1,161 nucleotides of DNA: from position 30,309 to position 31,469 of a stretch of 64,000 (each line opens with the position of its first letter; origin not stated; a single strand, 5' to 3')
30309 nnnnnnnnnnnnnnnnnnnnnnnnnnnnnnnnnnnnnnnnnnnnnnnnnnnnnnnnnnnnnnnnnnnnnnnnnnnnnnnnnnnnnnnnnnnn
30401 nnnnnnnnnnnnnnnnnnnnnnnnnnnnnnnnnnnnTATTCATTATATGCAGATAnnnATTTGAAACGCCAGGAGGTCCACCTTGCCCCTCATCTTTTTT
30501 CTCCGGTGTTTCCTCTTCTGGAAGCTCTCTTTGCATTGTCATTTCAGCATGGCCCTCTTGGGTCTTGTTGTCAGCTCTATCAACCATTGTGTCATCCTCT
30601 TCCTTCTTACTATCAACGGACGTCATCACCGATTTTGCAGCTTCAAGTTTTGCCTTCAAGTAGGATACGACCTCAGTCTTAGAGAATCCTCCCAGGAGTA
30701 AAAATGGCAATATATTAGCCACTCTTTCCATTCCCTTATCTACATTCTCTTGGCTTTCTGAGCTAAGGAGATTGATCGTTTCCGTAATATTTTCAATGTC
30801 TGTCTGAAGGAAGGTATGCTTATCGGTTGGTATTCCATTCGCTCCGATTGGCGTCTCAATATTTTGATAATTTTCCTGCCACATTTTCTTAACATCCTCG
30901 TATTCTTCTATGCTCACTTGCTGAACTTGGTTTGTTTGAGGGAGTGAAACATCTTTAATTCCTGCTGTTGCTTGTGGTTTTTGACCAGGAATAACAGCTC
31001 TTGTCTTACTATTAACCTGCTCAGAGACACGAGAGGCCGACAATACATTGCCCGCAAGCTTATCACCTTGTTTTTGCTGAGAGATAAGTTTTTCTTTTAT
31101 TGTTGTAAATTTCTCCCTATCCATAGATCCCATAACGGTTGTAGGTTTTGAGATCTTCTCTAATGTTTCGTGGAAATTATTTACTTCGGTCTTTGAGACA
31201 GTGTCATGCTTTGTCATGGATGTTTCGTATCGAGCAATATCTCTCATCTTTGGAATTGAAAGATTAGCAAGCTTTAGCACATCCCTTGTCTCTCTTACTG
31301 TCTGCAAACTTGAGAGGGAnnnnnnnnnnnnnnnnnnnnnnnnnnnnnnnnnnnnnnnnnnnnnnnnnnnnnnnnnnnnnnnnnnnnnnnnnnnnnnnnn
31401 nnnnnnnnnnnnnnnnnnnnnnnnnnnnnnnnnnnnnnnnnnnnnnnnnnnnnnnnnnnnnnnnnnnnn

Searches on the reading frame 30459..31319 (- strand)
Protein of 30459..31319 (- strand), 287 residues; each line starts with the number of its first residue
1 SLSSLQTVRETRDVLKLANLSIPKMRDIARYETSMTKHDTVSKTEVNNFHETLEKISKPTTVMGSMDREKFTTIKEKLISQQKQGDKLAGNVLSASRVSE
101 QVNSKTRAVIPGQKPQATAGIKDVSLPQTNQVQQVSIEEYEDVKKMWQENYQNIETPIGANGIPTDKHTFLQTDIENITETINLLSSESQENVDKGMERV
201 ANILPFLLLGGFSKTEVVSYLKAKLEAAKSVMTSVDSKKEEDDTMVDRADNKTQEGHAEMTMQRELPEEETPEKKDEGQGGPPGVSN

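Call 45: find_homologous_proteins(query=window:30459-31319:-, max_evalue=0.001)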
Query window:30459-31319:- (287 aa): 30 proteins with E <= 0.001 among 1238 candidates.
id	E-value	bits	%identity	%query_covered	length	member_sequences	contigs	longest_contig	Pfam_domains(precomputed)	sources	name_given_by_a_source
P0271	8.0e-134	463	78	100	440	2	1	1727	-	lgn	-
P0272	4.7e-133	461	78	93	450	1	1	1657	-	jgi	-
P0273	2.9e-130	451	75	99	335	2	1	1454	-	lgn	-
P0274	2.4e-127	442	73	96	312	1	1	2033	-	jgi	jgi:hypothetical protein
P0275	2.2e-122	426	72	95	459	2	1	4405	-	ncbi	-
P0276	3.3e-111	389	72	90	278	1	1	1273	-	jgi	jgi:hypothetical protein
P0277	1.6e-86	308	88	59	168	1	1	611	-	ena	-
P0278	7.0e-81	290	57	95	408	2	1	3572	-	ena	-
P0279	7.7e-80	286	71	68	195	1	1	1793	-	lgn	-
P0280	4.9e-79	284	76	60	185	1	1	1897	-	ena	-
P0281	5.9e-67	244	77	51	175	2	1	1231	-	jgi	jgi:hypothetical protein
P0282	1.3e-65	240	40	82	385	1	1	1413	-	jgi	-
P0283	6.2e-60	221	46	90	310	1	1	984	-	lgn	-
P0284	2.9e-59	219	33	84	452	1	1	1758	-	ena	-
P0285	6.4e-58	214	46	93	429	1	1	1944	-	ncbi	-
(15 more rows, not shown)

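Call 64: search_solved_structures(query=A2, max_evalue=1)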
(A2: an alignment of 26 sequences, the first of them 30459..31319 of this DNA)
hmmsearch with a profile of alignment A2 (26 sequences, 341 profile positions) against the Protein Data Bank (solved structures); distinct sequences matched with E-value up to 1: 5.
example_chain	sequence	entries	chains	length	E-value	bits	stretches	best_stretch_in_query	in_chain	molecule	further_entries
4rv1_A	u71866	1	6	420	0.012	18.3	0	211-237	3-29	Engineered Protein OR497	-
4plr_A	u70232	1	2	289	0.054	16.2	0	211-237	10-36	Arm00008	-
4pls_A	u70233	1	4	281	0.075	15.7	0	212-237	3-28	Arm00010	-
4plq_A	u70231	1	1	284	0.08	15.6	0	211-237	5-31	Arm00011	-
4hxt_A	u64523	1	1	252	0.35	13.5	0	211-237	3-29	De Novo Protein OR329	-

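Call 75: predict_structure(alignment_id=A2)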
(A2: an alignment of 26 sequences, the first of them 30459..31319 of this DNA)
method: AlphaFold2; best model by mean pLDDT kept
length: 287 residues; sequences in the alignment: 26
mean_pLDDT: 73.7   pTM: 0.41
mean pLDDT of the five models: 73.7, 72.1, 71.8, 71.7, 68.9
residues with pLDDT >= 90: 88; 70-90: 90; 50-70: 51; < 50: 58
segments of 3 or more residues with pLDDT < 50: 107-131, 251-281
pLDDT, mean of each block of 10 residues (from residue 1): 64 70 54 57 76 88 90 92 87 81 58 43 45 65 93 88 89 96 96 95 88 90 95 89 65 45 41 41 53
secondary structure, 60 per line:
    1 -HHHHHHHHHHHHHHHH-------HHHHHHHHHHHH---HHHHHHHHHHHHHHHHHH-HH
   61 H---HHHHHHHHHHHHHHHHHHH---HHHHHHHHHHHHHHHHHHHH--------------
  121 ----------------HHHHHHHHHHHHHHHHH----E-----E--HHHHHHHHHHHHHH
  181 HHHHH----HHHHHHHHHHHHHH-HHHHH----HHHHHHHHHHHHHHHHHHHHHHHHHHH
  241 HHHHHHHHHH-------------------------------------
elements in order: H2-17 H25-36 H40-57 H65-83 H87-106 H137-153 H167-185 H190-203 H205-209 H214-250

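Call 78: fold_search(model_id=the predicted structure, library=pdb)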
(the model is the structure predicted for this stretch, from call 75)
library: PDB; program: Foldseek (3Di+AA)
matches with E <= 10: 129; with E <= 0.001: 0
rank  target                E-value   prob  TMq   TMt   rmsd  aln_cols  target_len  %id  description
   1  6w2q                  8.6e-01  0.13  0.14  0.18  18.3       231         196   13  Junction 34, DHR53-DHR4 (released 2020-04-15)
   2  9exk                  1.4e+00  0.16  0.19  0.06  20.6       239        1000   12  Scalable protein design using hallucination in a relaxed sequence space (released 2024-10-16)
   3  7z37_DP1              1.5e+00  0.06  0.12  0.12  29.4       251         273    7  Structure of the RAF1-HSP90-CDC37 complex (RHC-II) (released 2022-09-14)
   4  8b6f_AN               1.6e+00  0.14  0.14  0.22  21.2       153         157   15  Cryo-EM structure of NADH:ubiquinone oxidoreductase (complex-I) from respiratory supercomplex of Tetrahymena thermoph (released 2023-03-29)
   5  4nfu_B                1.6e+00  0.08  0.14  0.09  19.6       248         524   11  Structure of the central plant immunity signaling node EDS1 in complex with its interaction partner SAG101 (released 2013-12-11)
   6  5fwl_E                1.9e+00  0.03  0.10  0.11  28.3       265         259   11  Atomic cryoEM structure of Hsp90-Cdc37-Cdk4 complex (released 2016-07-06)
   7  8oyw                  2.0e+00  0.07  0.13  0.18  22.4       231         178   11  De novo designed rhomboid protease-like fold RPF_9 (released 2023-10-18)
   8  5buo_A                2.1e+00  0.10  0.17  0.22  14.0       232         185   11  A receptor molecule (released 2016-07-13)
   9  2yfb_A                2.2e+00  0.06  0.14  0.16  26.8       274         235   11  X-ray structure of McpS ligand binding domain in complex with succinate (released 2012-04-18)
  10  5wd8_B                2.9e+00  0.25  0.13  0.37  15.8        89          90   22  Crystal structure of Legionella pneumophila effector lpg2328 (released 2017-11-29)
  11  7z3q_C                2.9e+00  0.10  0.10  0.23  14.2       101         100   20  Crystal structure of the human leptin:LepR-CRH2 encounter complex to 3.6 A resolution. (released 2023-03-22)
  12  2ykt_A                3.0e+00  0.03  0.09  0.11  24.5       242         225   10  Crystal structure of the I-BAR domain of IRSp53 (BAIAP2) in complex with an EHEC derived Tir peptide (released 2011-09-07)
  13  6dg6_A                3.2e+00  0.18  0.14  0.32  10.9        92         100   13  Structure of a de novo designed Interleukin-2/Interleukin-15 mimetic (released 2019-01-16)
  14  3wwt_B                3.2e+00  0.10  0.14  0.26   9.2        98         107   17  Crystal Structure of the Y3:STAT1ND complex (released 2015-07-01)
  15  9pqv_A                3.7e+00  0.06  0.14  0.10  17.3       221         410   10  Crystal structure of C. elegans PUF-3 in complex with RNA II-2 (released 2025-12-17)
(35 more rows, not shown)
